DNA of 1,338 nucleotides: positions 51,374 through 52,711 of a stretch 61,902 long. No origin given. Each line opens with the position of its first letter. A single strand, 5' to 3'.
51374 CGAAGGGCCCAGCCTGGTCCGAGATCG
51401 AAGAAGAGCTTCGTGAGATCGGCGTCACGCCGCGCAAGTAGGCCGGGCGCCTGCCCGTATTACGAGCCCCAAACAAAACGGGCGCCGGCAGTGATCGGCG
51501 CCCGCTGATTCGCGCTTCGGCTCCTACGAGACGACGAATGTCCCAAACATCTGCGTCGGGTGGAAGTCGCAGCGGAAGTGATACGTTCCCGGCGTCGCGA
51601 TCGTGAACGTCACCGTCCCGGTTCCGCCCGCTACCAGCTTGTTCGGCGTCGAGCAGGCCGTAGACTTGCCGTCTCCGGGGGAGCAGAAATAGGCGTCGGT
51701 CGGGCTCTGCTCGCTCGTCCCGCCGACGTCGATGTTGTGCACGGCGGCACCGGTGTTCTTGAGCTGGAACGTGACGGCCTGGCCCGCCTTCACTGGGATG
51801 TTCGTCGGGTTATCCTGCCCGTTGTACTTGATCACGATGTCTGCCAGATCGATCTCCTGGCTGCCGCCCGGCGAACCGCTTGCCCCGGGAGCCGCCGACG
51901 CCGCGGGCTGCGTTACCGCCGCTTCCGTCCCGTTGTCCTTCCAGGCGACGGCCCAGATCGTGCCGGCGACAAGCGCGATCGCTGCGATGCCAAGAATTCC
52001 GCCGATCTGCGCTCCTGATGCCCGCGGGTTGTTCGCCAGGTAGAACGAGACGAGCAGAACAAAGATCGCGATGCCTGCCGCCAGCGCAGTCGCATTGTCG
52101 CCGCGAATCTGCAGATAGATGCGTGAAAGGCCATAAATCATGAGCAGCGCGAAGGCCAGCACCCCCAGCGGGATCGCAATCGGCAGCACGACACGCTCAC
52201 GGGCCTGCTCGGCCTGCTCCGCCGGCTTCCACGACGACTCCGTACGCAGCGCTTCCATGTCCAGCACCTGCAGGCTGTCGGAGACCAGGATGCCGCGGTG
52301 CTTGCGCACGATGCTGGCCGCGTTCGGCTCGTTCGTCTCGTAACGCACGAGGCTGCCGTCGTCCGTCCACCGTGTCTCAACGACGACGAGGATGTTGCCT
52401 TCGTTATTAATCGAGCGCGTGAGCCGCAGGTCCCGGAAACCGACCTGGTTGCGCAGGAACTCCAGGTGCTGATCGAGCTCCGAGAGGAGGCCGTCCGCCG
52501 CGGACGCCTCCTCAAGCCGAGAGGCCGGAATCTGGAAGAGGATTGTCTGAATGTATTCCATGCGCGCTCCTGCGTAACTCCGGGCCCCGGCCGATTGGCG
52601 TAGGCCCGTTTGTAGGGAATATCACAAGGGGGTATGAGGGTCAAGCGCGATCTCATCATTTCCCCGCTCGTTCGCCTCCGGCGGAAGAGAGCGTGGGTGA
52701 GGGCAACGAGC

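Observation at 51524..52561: ABM-TM-cupredoxin fusion facing the oxidase operon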

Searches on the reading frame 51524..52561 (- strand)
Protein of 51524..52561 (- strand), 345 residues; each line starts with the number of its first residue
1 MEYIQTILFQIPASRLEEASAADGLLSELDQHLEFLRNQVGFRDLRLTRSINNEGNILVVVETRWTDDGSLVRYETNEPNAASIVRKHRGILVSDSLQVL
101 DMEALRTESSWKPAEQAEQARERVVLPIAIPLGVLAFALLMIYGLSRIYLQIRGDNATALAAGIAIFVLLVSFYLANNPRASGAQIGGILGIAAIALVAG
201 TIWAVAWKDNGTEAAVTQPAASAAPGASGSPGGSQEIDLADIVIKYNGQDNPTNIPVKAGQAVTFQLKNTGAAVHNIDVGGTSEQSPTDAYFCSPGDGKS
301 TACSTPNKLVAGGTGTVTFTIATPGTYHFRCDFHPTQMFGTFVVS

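Call 3: search_protein_families(library=pfam, proteins=[window:51524-52561:-], max_evalue=0.1)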
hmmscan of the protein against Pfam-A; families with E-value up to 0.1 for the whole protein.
window:51524-52561:- (345 aa): 8 families
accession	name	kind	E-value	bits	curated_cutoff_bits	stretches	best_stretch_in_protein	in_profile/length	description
PF13473.12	Cupredoxin_1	-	2.1e-10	41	27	1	241-344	22-104/104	Cupredoxin-like domain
PF00127.26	Copper-bind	-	2.8e-06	28.1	21.2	1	251-344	15-98/99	Copper binding proteins, plastocyanin/azurin family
PF04151.21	PPC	-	0.0024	19.1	25.9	1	264-330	6-67/70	Bacterial pre-peptidase C-terminal domain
PF10670.15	DUF4198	-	0.0061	17.1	34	1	252-331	140-205/209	Domain of unknown function (DUF4198)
PF00892.27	EamA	-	0.0078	16.9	28.2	1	123-198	63-133/135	EamA-like transporter family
PF23480.1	YGL204C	-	0.024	15.6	27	1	124-176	22-72/101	YGL204C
PF03992.22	ABM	-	0.032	14.8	23.1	1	21-75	14-67/78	Antibiotic biosynthesis monooxygenase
PF14610.12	Psg1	-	0.095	12.9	30.1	0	52-145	86-175/186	Ykl077w/Psg1 (Pma1 Stabilization in Golgi)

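Call 4: search_protein_families(library=ncbifam, proteins=[window:51524-52561:-], max_evalue=0.1)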
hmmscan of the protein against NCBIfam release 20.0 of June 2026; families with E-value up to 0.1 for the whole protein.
window:51524-52561:- (345 aa): 4 families
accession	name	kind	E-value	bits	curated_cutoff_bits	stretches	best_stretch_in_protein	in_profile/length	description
NF051440.1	CuResCopIPSEAE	equivalog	5.3e-05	23.1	280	1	195-282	12-84/180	copper-resistant cuproprotein CopI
TIGR02656.1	cyanin_plasto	equivalog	0.00039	20.8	87.85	1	251-344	15-98/99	plastocyanin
NF006903.2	PRK09395.1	subfamily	0.0012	17.3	750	1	116-220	399-503/552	cation/acetate symporter ActP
TIGR02657.1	amicyanin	equivalog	0.036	14.5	110.2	0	317-344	56-82/83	amicyanin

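Call 5: find_homologous_proteins(query=window:51524-52561:-, max_evalue=0.001)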
Query window:51524-52561:- (345 aa): 411 proteins with E <= 0.001 among 8000 candidates; the best 120 are listed.
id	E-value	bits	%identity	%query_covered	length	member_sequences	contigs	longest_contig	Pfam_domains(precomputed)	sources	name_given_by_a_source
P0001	1.9e-210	716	94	100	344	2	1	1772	PF13473.13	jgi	jgi:plastocyanin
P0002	2.8e-208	709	93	100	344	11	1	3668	PF00127.27,PF13473.13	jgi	jgi:plastocyanin/heme-degrading monooxygenase HmoA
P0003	6.0e-207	704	92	100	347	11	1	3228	PF00127.27,PF13473.13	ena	-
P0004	6.3e-202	688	91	100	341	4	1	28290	PF13473.13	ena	-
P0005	1.4e-186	637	82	100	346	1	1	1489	PF00127.27,PF13473.13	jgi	jgi:plastocyanin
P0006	4.6e-184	629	83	100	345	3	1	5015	PF13473.13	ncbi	-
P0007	5.5e-179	612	82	100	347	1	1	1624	PF00127.27,PF13473.13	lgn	-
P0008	2.3e-172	591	79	100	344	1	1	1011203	PF00127.27,PF13473.13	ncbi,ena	-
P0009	2.6e-156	538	72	100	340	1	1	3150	-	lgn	-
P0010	1.2e-153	529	71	100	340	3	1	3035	PF00127.27,PF13473.13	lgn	-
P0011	1.4e-153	529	72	100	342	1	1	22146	PF00127.27,PF13473.13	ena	-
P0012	2.5e-153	528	71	100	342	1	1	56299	PF00127.27,PF13473.13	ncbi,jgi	jgi:plastocyanin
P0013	2.9e-152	525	71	100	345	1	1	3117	PF00127.27,PF13473.13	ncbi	ncbi:MAG: plastocyanin/azurin family copper-binding protein [Chloroflexota bacterium]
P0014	2.2e-150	518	70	100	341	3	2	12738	PF00127.27,PF13473.13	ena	-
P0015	8.0e-146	503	68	100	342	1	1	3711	PF00127.27,PF13473.13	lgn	-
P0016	1.9e-143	496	68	100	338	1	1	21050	PF13473.13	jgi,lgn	jgi:plastocyanin/heme-degrading monooxygenase HmoA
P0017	3.4e-136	472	65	100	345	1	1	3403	PF13473.13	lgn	-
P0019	8.6e-133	461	66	100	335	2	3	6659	PF00127.27,PF13473.13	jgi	jgi:plastocyanin/heme-degrading monooxygenase HmoA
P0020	2.2e-131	456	65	100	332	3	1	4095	PF13473.13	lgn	-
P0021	2.0e-130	453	65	100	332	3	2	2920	PF00127.27,PF13473.13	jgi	jgi:plastocyanin/heme-degrading monooxygenase HmoA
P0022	2.3e-130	453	62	100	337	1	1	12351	PF00127.27,PF13473.13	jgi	jgi:plastocyanin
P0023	3.8e-130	452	62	100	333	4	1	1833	PF13473.13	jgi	jgi:plastocyanin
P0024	7.4e-130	451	65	100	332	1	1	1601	PF00127.27,PF13473.13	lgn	-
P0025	2.5e-129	449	63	100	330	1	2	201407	PF00127.27,PF13473.13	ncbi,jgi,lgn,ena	-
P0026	3.2e-129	449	65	100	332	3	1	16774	PF00127.27,PF13473.13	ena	-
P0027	2.4e-128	446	63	100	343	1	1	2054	PF00127.27,PF13473.13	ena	-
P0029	2.0e-127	443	64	100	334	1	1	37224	PF00127.27,PF13473.13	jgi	jgi:plastocyanin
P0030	2.5e-127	443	63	100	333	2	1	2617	PF00127.27,PF13473.13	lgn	-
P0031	2.8e-127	443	62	100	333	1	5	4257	PF00127.27,PF13473.13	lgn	-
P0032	2.0e-126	440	62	100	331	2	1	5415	PF13473.13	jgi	jgi:plastocyanin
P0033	2.0e-126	440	63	100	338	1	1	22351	PF13473.13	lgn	-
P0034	2.4e-126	439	59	100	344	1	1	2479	PF00127.27,PF13473.13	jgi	jgi:plastocyanin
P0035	5.2e-126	438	61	100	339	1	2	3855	PF13473.13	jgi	jgi:plastocyanin/heme-degrading monooxygenase HmoA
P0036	2.3e-125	436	92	64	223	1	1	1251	PF00127.27,PF13473.13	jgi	jgi:plastocyanin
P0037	3.7e-125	436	61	100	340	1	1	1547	PF13473.13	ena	-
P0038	5.6e-124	432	61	100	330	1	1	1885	PF00127.27,PF13473.13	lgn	-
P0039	3.0e-123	429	62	100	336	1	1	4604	PF13473.13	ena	-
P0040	9.5e-123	428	62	100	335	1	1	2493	PF13473.13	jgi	jgi:plastocyanin/heme-degrading monooxygenase HmoA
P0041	1.3e-122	427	61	100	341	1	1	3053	PF13473.13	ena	-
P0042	2.8e-122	426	59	100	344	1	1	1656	PF07731.21,PF00127.27,PF13473.13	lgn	-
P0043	1.0e-121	424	60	100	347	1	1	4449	PF00127.27,PF13473.13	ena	-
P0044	4.7e-121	422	59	100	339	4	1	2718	PF00127.27,PF13473.13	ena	-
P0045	7.1e-121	421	60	100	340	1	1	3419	PF13473.13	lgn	-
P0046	7.4e-121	421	59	100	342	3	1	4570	PF00127.27,PF13473.13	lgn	-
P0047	5.7e-120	418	60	100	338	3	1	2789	PF13473.13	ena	-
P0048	6.4e-120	418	59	100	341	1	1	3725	PF00127.27,PF13473.13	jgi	jgi:plastocyanin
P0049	6.9e-120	418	58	100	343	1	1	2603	PF07731.21,PF00127.27,PF13473.13,PF07732.22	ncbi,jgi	jgi:plastocyanin/heme-degrading monooxygenase HmoA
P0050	8.0e-120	418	59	100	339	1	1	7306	PF00127.27,PF13473.13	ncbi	-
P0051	9.8e-120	418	61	100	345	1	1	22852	PF13473.13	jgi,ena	-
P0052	1.1e-119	418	61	100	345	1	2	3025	PF13473.13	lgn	-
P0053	1.2e-119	417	61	100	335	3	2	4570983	-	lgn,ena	-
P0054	2.8e-119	416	57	100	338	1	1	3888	PF00127.27,PF13473.13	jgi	jgi:plastocyanin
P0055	9.5e-119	414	60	100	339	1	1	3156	PF13473.13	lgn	-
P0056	1.1e-118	414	57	100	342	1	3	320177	PF00127.27,PF13473.13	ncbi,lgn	ncbi:MAG: cupredoxin domain-containing protein [Dehalococcoidia bacterium]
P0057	3.6e-118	413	59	100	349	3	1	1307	PF07731.21,PF00127.27,PF13473.13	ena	-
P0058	4.0e-118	412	58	100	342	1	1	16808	PF00127.27,PF13473.13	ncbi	-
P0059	4.6e-118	412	58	100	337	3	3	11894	PF13473.13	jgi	jgi:plastocyanin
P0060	2.4e-117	410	59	100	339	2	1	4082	PF00127.27,PF13473.13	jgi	jgi:plastocyanin/heme-degrading monooxygenase HmoA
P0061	5.1e-117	409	60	100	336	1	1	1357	PF00127.27,PF13473.13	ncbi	-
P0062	7.1e-117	408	57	100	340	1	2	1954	PF13473.13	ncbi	-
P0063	8.2e-117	408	60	100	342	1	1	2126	PF13473.13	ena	-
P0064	8.9e-117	408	59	100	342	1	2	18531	PF00127.27,PF13473.13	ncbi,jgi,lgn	jgi:plastocyanin/heme-degrading monooxygenase HmoA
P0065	1.5e-116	407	56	100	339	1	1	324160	PF00127.27,PF13473.13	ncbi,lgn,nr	ncbi:MAG TPA: cupredoxin domain-containing protein [Dehalococcoidia bacterium]|nr:cupredoxin domain-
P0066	1.8e-116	407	59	100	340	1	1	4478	PF00127.27,PF13473.13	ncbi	-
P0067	2.3e-116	407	58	100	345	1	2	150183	PF13473.13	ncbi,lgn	-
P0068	2.5e-116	407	57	100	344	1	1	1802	PF00127.27,PF13473.13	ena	-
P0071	5.8e-116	405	58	100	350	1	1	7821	PF00127.27,PF13473.13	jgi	-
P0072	6.2e-116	405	58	100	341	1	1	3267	PF00127.27,PF13473.13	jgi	jgi:plastocyanin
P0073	6.3e-116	405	58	100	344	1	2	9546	PF13473.13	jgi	-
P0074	7.2e-116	405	58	100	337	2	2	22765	PF07731.21,PF00127.27,PF13473.13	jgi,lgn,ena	-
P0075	9.2e-116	405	60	100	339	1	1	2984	PF00127.27,PF13473.13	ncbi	-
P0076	1.3e-115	404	60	100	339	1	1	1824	PF00127.27,PF13473.13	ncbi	-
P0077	1.5e-115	404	56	100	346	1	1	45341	PF13473.13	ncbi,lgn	-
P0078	1.9e-115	404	59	100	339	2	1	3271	PF00127.27,PF13473.13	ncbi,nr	ncbi:MAG: cupredoxin domain-containing protein [Chloroflexi bacterium]|nr:cupredoxin domain-containi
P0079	2.0e-115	404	59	100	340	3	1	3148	PF13473.13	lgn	-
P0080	2.1e-115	403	59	100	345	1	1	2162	PF13473.13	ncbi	-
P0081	2.7e-115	403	59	100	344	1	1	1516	PF00127.27,PF13473.13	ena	-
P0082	2.7e-115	403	60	100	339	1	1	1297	PF13473.13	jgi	jgi:plastocyanin/heme-degrading monooxygenase HmoA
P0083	5.7e-115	402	55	100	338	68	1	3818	PF13473.13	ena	-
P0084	7.4e-115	402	58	100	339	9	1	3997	PF00127.27,PF13473.13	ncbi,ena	-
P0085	1.3e-114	401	57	100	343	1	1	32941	PF13473.13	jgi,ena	-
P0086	2.2e-114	400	56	100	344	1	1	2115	PF13473.13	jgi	jgi:plastocyanin/heme-degrading monooxygenase HmoA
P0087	2.5e-114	400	58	100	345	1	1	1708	PF00127.27,PF13473.13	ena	-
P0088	2.6e-114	400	58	100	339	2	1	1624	PF00127.27,PF13473.13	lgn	-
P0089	3.7e-114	399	57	100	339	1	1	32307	PF13473.13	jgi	jgi:plastocyanin/heme-degrading monooxygenase HmoA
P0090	4.3e-114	399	58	100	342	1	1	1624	PF00127.27,PF13473.13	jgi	jgi:plastocyanin/heme-degrading monooxygenase HmoA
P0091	4.4e-114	399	56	100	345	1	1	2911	PF13473.13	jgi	jgi:plastocyanin/heme-degrading monooxygenase HmoA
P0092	5.1e-114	399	59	100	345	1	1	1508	PF13473.13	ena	-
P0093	5.6e-114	399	57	100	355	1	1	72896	PF13473.13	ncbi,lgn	-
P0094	6.0e-114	399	56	100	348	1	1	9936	PF00127.27,PF13473.13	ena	-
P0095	6.3e-114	399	58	100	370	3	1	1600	PF00127.27,PF13473.13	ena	-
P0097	1.4e-113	397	57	100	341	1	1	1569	PF13473.13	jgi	jgi:plastocyanin/heme-degrading monooxygenase HmoA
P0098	2.4e-113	397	55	100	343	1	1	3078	PF13473.13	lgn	-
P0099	2.6e-113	397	56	100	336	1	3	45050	PF00127.27,PF13473.13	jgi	jgi:plastocyanin/heme-degrading monooxygenase HmoA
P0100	2.9e-113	396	55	99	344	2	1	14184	PF00127.27,PF13473.13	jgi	-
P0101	6.6e-113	395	58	100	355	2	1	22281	PF13473.13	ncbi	-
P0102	1.0e-112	395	57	100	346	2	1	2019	PF13473.13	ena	-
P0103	2.3e-112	393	55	99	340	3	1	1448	PF00127.27,PF13473.13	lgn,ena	-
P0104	3.0e-112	393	58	100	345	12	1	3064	PF13473.13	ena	-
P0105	3.1e-112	393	56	100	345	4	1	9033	PF13473.13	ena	-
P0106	3.3e-112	393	58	100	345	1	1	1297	PF00127.27,PF13473.13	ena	-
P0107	3.6e-112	393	56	100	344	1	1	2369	PF00127.27,PF13473.13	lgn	-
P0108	3.9e-112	393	56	100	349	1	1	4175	PF00127.27,PF13473.13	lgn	-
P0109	4.1e-112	393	57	100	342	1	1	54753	PF13473.13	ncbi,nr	ncbi:MAG: plastocyanin/azurin family copper-binding protein [Dehalococcoidia bacterium]|nr:plastocya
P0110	4.6e-112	392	58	100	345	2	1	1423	PF00127.27,PF13473.13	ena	-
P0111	6.4e-112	392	58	100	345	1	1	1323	PF00127.27,PF13473.13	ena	-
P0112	1.3e-111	391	57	99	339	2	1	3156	PF00127.27,PF13473.13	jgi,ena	-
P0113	3.6e-111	390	55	100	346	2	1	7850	PF13473.13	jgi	-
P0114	4.4e-111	389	58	99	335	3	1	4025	PF00127.27,PF13473.13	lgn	-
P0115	4.6e-111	389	57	100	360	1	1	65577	PF13473.13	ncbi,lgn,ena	-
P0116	4.7e-111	389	55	99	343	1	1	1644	PF13473.13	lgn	-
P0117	5.3e-111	389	56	100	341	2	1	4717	PF00127.27,PF13473.13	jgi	jgi:plastocyanin/heme-degrading monooxygenase HmoA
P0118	7.3e-111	389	56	100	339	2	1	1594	PF00127.27,PF13473.13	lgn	-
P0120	8.3e-111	388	56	100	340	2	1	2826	PF00127.27,PF13473.13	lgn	-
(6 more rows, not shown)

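Call 7: find_encoding_contigs(protein=P0053, flank=10000, max_places=2)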
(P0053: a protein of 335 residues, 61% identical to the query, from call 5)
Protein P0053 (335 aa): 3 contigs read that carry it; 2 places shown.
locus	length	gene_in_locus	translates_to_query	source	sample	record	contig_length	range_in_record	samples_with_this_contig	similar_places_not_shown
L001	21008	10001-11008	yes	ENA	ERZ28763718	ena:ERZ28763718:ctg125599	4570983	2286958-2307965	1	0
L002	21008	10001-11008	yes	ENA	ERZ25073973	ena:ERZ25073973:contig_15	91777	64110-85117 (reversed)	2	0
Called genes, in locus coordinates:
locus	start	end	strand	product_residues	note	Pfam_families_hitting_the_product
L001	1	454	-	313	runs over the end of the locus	PF00296:Bac_luciferase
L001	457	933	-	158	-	PF00578:AhpC-TSA, PF08534:Redoxin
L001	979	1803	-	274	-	-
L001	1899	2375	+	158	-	PF12867:DinB_2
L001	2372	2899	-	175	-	PF01613:Flavin_Reduct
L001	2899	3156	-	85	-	-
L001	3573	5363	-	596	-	PF03190:Thioredox_DsbH, PF13899:Thioredoxin_7, PF13098:Thioredoxin_2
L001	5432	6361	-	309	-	PF02219:MTHFR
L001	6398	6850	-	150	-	PF01878:EVE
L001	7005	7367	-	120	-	PF01521:Fe-S_biosyn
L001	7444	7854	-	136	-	PF00702:Hydrolase, PF13419:HAD_2 (weak)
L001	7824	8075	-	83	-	-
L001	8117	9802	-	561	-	PF00795:CN_hydrolase, PF02540:NAD_synthase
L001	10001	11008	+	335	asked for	-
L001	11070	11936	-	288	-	PF09678:Caa3_CtaG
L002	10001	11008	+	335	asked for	-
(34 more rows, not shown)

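Call 8: find_encoding_contigs(protein=P0065, flank=10000, max_places=2)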
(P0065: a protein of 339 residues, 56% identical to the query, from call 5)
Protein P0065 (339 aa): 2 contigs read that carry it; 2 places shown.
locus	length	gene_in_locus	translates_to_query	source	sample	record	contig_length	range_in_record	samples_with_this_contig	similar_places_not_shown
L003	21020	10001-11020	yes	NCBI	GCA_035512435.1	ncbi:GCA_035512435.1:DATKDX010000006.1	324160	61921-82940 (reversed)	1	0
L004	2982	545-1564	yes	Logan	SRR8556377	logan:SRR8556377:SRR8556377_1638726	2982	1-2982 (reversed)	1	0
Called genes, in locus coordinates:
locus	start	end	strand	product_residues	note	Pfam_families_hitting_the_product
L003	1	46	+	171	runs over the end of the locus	PF12867:DinB_2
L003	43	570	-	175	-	PF01613:Flavin_Reduct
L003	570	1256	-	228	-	PF05168:HEPN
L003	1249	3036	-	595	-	PF03190:Thioredox_DsbH, PF13899:Thioredoxin_7, PF13098:Thioredoxin_2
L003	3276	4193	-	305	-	PF02219:MTHFR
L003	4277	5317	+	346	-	-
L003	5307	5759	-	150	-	PF01878:EVE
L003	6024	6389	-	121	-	PF01521:Fe-S_biosyn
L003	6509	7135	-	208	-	PF00702:Hydrolase, PF13419:HAD_2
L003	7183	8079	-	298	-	PF13845:Septum_form (weak)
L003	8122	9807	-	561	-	PF00795:CN_hydrolase, PF02540:NAD_synthase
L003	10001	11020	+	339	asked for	PF00127:Copper-bind (weak), PF13473:Cupredoxin_1 (weak)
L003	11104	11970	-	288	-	PF09678:Caa3_CtaG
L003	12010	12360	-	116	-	PF03626:COX4_pro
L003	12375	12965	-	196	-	PF00510:COX3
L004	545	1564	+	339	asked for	PF00127:Copper-bind (weak), PF13473:Cupredoxin_1 (weak)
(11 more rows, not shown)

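Call 11: find_related_loci(query=A1, collection=genome_contigs, flank=10000)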
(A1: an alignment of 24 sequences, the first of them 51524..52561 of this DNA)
Query A1 (345 aa) in genome_contigs; peptide patterns used: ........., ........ (x = any residue, [..] = any of these).
67 stretches matched a pattern; 32 encode a relative of the query (tblastn E <= 1e-3); 32 distinct loci.
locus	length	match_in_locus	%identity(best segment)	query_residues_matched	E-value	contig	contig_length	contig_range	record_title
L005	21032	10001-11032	79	1-345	8e-176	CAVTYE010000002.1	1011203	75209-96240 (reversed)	MAG: uncultured Chloroflexia bacterium isolate MFD04944.bin.2.175 genome assembly, contig: contig_31027, whole genome sh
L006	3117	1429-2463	70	1-345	3e-162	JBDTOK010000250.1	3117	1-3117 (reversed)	MAG: Chloroflexota bacterium isolate cluster3_bin.172 NODE_207134_length_3117_cov_5.118550, whole genome shotgun sequenc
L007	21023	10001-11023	71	1-344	2e-149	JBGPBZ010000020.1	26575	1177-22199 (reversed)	MAG: Dehalococcoidia bacterium isolate OBJ_0618_050_61 k141_2302682_length_26575_cov_9.0000, whole genome shotgun sequen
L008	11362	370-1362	65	1-344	7e-135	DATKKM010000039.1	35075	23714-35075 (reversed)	MAG TPA_asm: Dehalococcoidia bacterium isolate SMAG_U14657 k141_4143821, whole genome shotgun sequence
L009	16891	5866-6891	59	1-345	1e-124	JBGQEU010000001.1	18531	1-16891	MAG: Dehalococcoidia bacterium isolate OBJ2_061818_090_7 k141_791850_length_18531_cov_9.9732, whole genome shotgun seque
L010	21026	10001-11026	57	1-345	5e-124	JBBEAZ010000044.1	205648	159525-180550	MAG: Dehalococcoidia bacterium isolate LejiaF_64_43 Lejia_F_94_length_205648_cov_26, whole genome shotgun sequence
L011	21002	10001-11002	61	1-344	3e-123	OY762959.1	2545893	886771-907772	MAG: Dehalococcoidia bacterium isolate a8fc5444-7059-4be1-bdcb-92646be6befe genome assembly, chromosome: 1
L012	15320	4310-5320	58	1-345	2e-123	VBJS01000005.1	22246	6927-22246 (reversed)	MAG: Chloroflexi bacterium isolate CF_162 14_1009_16_40cm_scaffold_21552, whole genome shotgun sequence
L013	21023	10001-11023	57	1-344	8e-121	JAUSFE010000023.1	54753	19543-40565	MAG: Dehalococcoidia bacterium isolate E14_maxbin.284_sub E14_k141_1191179, whole genome shotgun sequence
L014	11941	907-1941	58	1-345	6e-116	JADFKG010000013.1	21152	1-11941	MAG: Chloroflexota bacterium isolate B46T1L10 B46T1L10_NODE3396, whole genome shotgun sequence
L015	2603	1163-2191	58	1-345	8e-121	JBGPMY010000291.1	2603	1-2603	MAG: Dehalococcoidia bacterium isolate OBJ_0618_7090110_227 k141_3901582_length_2603_cov_12.0000, whole genome shotgun s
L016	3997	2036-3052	58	1-345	2e-116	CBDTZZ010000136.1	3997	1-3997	MAG TPA_asm: uncultured bacterium isolate ERR2431947_binner23_Refined_50 genome assembly, contig: ERZ24794554.19191, who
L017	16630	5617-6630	55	1-345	1e-114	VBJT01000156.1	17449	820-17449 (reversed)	MAG: Chloroflexi bacterium isolate CF_163 14_1009_09_30cm_scaffold_5971, whole genome shotgun sequence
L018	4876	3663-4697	58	1-345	2e-114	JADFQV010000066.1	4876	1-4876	MAG: Chloroflexota bacterium isolate B80T3L11 B80T3L11_NODE26338, whole genome shotgun sequence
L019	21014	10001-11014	56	1-344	3e-114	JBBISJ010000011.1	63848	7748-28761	MAG: Chloroflexota bacterium isolate SLS170214_bin_370 NODE_214_length_63848_cov_7.571348, whole genome shotgun sequence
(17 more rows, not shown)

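Call 15: predict_structure(alignment_id=A1)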
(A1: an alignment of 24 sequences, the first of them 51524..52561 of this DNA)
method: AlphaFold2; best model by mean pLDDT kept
length: 345 residues; sequences in the alignment: 24
mean_pLDDT: 78.2   pTM: 0.36
mean pLDDT of the five models: 78.2, 76.3, 73.6, 73.0, 71.2
residues with pLDDT >= 90: 117; 70-90: 138; 50-70: 62; < 50: 28
segments of 3 or more residues with pLDDT < 50: 104-109, 211-232
pLDDT, mean of each block of 10 residues (from residue 1): 84 94 93 87 81 90 79 63 91 91 52 67 74 77 67 68 79 83 82 78 65 40 35 77 93 92 95 90 58 64 90 94 90 88 92
secondary structure, 60 per line:
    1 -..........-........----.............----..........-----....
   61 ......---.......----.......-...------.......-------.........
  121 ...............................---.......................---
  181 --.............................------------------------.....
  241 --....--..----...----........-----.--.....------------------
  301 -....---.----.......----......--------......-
elements in order: E2-11 H13-20 H25-37 E42-51 E57-66 H70-76 H81-87 E98-104 H112-151 H155-177 H183-211 E236-240 E243-246 E255-257 E262-269 E278-282 E302-305 E314-320 E325-330 E339-344
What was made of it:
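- Checked: Linker: residues 211-232 have pLDDT below 50 (call 15).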
